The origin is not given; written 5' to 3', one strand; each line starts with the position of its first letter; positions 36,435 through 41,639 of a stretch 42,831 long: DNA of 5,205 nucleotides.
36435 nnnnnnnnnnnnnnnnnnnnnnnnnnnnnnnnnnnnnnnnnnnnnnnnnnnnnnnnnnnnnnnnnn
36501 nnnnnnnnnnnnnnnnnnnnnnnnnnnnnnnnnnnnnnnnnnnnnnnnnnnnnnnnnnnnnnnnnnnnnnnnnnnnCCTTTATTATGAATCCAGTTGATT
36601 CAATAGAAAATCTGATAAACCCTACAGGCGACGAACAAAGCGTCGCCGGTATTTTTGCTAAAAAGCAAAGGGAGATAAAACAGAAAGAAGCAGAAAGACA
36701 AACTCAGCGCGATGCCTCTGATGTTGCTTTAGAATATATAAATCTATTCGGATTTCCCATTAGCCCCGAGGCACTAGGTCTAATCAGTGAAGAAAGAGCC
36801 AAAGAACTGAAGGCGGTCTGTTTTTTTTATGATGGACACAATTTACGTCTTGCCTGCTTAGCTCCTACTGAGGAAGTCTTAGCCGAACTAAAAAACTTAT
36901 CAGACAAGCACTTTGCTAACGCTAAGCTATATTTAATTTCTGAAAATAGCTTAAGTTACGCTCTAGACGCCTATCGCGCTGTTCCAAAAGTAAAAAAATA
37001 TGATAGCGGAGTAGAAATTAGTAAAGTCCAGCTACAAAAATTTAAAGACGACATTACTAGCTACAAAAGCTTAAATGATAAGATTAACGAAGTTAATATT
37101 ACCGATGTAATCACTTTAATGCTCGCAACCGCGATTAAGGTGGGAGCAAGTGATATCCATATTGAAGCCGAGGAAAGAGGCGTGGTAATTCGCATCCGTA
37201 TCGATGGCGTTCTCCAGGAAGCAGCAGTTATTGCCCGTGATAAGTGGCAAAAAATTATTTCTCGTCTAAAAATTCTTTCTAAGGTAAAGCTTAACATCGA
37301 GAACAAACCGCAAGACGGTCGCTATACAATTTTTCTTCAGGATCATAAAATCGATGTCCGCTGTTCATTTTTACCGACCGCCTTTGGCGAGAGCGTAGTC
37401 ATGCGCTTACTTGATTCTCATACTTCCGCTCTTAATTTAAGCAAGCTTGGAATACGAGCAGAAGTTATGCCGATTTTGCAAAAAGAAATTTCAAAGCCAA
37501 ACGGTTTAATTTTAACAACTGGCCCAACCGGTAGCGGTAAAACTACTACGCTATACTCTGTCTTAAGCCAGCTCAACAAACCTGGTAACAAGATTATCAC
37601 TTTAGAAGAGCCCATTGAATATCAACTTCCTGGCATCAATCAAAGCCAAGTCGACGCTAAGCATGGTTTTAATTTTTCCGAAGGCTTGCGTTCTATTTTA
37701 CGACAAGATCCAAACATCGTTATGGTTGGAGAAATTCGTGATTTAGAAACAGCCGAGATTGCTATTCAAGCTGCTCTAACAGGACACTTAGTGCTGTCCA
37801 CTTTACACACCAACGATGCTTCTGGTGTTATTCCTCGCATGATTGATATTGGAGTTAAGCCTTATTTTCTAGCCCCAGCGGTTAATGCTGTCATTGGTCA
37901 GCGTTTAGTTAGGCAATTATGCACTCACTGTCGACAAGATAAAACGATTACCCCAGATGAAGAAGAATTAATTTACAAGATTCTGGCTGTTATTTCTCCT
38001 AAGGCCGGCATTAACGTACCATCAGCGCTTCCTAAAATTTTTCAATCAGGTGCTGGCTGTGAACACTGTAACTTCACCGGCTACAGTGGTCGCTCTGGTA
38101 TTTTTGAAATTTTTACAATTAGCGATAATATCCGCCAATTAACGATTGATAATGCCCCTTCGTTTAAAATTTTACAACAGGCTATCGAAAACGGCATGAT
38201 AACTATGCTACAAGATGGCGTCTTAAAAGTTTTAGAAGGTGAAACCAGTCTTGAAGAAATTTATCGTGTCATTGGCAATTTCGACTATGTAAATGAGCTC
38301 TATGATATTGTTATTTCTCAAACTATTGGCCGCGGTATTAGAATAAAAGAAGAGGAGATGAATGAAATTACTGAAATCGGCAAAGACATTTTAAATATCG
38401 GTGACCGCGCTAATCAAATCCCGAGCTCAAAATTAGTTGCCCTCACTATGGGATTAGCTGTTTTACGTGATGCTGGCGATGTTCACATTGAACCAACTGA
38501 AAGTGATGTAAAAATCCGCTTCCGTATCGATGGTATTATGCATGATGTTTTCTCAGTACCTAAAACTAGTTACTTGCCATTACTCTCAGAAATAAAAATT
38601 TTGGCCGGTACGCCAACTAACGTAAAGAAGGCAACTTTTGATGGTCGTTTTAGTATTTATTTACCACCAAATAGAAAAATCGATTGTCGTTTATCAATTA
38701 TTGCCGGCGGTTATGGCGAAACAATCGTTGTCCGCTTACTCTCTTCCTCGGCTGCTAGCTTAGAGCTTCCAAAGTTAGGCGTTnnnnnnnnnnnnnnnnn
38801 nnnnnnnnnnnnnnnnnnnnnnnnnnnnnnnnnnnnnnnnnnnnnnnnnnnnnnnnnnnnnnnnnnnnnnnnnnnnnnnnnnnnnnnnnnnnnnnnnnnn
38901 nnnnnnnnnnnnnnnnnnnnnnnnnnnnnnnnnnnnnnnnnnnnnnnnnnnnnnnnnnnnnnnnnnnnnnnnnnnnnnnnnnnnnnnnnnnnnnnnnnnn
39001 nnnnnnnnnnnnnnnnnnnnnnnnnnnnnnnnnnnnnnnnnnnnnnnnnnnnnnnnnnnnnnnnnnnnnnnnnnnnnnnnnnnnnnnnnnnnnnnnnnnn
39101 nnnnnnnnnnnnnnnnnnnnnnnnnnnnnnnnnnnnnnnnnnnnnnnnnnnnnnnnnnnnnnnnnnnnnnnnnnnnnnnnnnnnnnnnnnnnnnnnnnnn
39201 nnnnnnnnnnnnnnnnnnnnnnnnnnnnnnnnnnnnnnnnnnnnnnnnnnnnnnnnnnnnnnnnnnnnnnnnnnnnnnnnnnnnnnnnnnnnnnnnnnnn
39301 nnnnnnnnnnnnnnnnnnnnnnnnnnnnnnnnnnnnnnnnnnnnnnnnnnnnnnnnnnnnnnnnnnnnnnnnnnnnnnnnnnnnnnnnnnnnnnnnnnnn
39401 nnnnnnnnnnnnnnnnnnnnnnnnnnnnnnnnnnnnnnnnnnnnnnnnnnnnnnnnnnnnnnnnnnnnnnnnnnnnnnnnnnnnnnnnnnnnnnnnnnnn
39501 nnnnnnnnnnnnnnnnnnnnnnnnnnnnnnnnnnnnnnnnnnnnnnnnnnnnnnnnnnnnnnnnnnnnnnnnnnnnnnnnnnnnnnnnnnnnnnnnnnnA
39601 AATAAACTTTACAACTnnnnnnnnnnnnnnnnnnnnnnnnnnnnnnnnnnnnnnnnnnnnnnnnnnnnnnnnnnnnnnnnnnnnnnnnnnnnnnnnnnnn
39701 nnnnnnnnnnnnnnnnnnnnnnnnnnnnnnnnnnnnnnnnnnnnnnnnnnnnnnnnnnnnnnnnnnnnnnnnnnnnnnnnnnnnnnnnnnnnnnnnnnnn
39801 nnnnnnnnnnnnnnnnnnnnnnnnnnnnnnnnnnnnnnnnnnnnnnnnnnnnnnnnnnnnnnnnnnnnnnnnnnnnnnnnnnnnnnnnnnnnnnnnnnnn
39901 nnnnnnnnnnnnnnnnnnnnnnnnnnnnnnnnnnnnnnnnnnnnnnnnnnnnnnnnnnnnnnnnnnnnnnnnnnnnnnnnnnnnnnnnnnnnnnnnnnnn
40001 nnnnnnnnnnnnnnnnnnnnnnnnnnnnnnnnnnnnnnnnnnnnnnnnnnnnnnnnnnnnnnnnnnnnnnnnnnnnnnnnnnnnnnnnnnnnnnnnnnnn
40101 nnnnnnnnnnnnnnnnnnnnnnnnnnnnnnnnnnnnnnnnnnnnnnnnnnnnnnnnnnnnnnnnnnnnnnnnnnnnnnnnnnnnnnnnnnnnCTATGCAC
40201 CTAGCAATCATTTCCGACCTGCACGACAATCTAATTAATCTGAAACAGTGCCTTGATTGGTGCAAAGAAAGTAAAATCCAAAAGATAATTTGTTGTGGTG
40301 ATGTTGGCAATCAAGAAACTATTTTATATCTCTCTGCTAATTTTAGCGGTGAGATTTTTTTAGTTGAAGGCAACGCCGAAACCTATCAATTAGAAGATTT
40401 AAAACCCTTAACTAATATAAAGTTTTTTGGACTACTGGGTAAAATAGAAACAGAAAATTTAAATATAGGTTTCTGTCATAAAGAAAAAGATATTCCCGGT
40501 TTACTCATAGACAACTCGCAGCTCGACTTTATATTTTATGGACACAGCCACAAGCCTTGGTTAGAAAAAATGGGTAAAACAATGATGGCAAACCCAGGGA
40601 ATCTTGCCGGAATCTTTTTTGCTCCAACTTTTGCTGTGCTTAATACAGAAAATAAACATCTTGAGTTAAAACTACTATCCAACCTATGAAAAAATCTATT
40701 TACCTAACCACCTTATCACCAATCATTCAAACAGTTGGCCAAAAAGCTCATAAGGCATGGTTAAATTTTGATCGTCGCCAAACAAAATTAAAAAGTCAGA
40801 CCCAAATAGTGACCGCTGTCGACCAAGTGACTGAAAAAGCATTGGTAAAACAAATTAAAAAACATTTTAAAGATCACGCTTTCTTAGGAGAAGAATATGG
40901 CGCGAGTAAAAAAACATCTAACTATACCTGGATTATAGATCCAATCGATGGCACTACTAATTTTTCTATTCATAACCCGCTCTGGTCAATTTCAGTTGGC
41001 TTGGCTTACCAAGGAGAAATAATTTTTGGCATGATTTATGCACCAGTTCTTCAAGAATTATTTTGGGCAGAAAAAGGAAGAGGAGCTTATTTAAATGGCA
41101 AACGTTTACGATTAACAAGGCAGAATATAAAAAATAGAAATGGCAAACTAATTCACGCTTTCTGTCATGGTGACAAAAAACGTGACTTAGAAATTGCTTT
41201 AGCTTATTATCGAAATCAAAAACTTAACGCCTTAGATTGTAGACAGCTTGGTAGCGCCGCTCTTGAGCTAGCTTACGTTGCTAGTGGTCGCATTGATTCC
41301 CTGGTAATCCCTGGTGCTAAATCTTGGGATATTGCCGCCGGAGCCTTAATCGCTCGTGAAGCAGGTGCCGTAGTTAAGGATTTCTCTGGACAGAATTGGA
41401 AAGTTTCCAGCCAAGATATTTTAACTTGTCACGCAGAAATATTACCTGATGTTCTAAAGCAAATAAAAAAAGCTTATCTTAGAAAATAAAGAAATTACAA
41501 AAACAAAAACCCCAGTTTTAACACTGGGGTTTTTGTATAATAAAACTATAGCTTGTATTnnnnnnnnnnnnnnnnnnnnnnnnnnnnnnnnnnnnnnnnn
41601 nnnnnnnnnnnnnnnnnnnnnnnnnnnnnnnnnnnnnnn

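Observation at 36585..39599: Covalently duplicated PilB/GspE secretion ATPase (two full motor modules in one polypeptide)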

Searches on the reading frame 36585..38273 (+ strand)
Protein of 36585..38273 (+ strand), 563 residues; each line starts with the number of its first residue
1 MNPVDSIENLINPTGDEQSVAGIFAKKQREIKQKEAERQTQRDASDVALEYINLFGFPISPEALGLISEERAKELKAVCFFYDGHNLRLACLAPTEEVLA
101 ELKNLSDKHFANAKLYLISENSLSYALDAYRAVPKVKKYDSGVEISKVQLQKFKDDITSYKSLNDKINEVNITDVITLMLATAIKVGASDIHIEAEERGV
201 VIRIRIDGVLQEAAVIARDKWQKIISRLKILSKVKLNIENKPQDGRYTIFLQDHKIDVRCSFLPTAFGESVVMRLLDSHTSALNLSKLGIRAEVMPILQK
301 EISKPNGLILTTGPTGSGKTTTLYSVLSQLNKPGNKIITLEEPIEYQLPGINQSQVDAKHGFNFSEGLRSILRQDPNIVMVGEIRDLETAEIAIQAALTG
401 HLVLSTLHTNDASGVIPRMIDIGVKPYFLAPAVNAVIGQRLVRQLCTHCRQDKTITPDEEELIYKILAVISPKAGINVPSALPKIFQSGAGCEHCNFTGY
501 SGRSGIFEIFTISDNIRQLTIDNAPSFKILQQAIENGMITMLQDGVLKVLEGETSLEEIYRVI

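Call 75: search_protein_families(library=ncbifam, proteins=[window:36585-38273:+], max_evalue=1e-20)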
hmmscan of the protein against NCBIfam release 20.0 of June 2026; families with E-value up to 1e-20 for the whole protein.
window:36585-38273:+ (563 aa): 8 families
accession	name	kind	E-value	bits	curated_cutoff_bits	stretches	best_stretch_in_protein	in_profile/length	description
TIGR02533.1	type_II_gspE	equivalog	1.6e-145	485.5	630.25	1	102-562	37-485/486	type II secretion system ATPase GspE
TIGR02538.1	type_IV_pilB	equivalog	8.2e-144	480.3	675.65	1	45-562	52-561/564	type IV-A pilus assembly ATPase PilB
NF007755.0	PRK10436.1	equivalog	2.9e-124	415.3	617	1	147-563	60-459/465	type II secretion system protein GspE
NF053534.1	T4PilAsmATPsTfpB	equivalog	1.4e-118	396.8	850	1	125-563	155-582/584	type IV pilus assembly ATPase TfpB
NF041000.1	ATPase_ComGA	equivalog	1.7e-73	246.9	300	1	179-443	3-266/267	competence type IV pilus ATPase ComGA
TIGR01420.1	pilT_fam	subfamily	3.2e-54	184.5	319.1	1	177-443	3-269/343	PilT/PilU family type 4a pilus ATPase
TIGR02525.1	plasmid_TraJ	equivalog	2.7e-26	92.4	368.3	1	270-421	119-271/372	plasmid transfer ATPase TraJ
TIGR02524.1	dot_icm_DotB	equivalog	1.7e-21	76.8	463.3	1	284-420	116-257/358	Dot/Icm type IV secretion system ATPase DotB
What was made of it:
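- Closest known: PilB, the type IVa pilus extension ATPase. Different: Each module alone scores below the TIGR02538 cut-off (call 75).
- Both modules are PilB/GspE-type and not PilT-type (call 75).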

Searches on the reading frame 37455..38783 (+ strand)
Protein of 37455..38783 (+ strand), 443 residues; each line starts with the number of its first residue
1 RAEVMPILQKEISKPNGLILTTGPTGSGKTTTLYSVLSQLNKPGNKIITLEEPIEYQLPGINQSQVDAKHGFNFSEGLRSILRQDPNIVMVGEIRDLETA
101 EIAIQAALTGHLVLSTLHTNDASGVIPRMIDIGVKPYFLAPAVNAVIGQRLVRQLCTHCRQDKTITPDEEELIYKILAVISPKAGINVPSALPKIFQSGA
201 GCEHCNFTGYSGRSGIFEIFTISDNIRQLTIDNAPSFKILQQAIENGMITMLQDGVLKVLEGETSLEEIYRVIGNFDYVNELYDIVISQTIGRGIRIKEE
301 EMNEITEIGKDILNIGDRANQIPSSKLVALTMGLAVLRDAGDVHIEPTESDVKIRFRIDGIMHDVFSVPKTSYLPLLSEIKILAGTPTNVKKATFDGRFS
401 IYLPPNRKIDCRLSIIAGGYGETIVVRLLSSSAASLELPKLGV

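Call 71: predict_structure(alignment_id=A2)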
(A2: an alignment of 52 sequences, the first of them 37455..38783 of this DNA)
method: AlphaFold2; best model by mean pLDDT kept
length: 443 residues; sequences in the alignment: 52
mean_pLDDT: 61.6   pTM: 0.48
mean pLDDT of the five models: 61.6, 56.5, 56.2, 52.7, 52.5
residues with pLDDT >= 90: 5; 70-90: 145; 50-70: 182; < 50: 111
segments of 3 or more residues with pLDDT < 50: 53-67, 150-154, 206-248, 263-275, 285-292, 386-393, 433-437, 441-443
pLDDT, mean of each block of 10 residues (from residue 1): 47 61 55 59 63 45 49 60 69 78 77 73 66 70 60 56 67 58 54 62 49 25 24 33 45 57 47 51 48 69 83 77 77 85 86 86 85 71 50 59 78 72 79 48 42
secondary structure, 60 per line:
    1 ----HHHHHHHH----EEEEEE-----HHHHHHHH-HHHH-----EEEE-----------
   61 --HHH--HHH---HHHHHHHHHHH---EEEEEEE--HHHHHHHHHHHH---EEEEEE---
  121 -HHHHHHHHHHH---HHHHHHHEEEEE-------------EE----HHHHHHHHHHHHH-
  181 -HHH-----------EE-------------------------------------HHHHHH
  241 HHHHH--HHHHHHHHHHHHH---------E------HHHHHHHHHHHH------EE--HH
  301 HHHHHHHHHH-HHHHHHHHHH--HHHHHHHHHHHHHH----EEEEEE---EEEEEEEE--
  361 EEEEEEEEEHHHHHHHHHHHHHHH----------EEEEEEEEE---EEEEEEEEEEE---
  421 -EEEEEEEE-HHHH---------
elements in order: H5-12 E17-22 H28-35 H37-40 E46-49 H74-84 E88-94 H97-108 E112-117 H122-132 H136-142 E143-147 H167-179 H235-245 H248-260 H277-288 H299-310 H312-321 H324-337 E342-347 E351-358 E361-369 H370-384 E395-403 E407-417 E422-429 H431-434
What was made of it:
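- AlphaFold did not predict a confident intra-chain CTD1:N2' packing unit (call 71).
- Tried and rejected: The CTD1-linker-N2' sub-construct was worse, at pLDDT 62 (call 71).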

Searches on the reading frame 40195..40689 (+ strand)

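Call 11: search_protein_families(library=pfam, proteins=[window:40195-40689:+], max_evalue=0.0001)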
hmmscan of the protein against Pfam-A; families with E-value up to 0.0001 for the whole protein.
window:40195-40689:+ (164 aa): 3 families
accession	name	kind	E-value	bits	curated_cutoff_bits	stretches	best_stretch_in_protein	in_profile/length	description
PF12850.12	Metallophos_2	-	1.8e-21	77.2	27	1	1-153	1-153/154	Calcineurin-like phosphoesterase superfamily domain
PF00149.33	Metallophos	-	1.2e-10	42.6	21.5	1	1-82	1-90/191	Calcineurin-like phosphoesterase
PF14582.11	Metallophos_3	-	8e-06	25.8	28.2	1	65-159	164-257/259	Metallophosphoesterase, calcineurin superfamily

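Call 67: search_protein_families(library=ncbifam, proteins=[window:40195-40689:+], max_evalue=0.01)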
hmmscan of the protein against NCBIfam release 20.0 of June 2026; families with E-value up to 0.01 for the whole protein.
window:40195-40689:+ (164 aa): 2 families
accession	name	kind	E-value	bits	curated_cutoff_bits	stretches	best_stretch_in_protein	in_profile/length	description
TIGR00040.1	yfcE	subfamily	1.2e-18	67.7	56.25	1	1-157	1-156/158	YfcE family phosphodiesterase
NF006988.0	PRK09453.1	equivalog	4.6e-11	42.9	117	1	1-137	1-146/183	phosphodiesterase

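Call 68: search_protein_families(library=padloc, proteins=[window:40195-40689:+], max_evalue=0.001)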
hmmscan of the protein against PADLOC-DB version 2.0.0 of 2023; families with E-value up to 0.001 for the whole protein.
window:40195-40689:+ (164 aa): 0 families

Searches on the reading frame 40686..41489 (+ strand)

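Call 11: search_protein_families(library=pfam, proteins=[window:40686-41489:+], max_evalue=0.0001)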
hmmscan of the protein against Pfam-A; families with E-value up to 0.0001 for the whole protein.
window:40686-41489:+ (267 aa): 1 family
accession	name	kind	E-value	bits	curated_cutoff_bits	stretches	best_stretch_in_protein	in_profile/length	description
PF00459.30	Inositol_P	-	1.4e-62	212.1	27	1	13-251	12-257/271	Inositol monophosphatase family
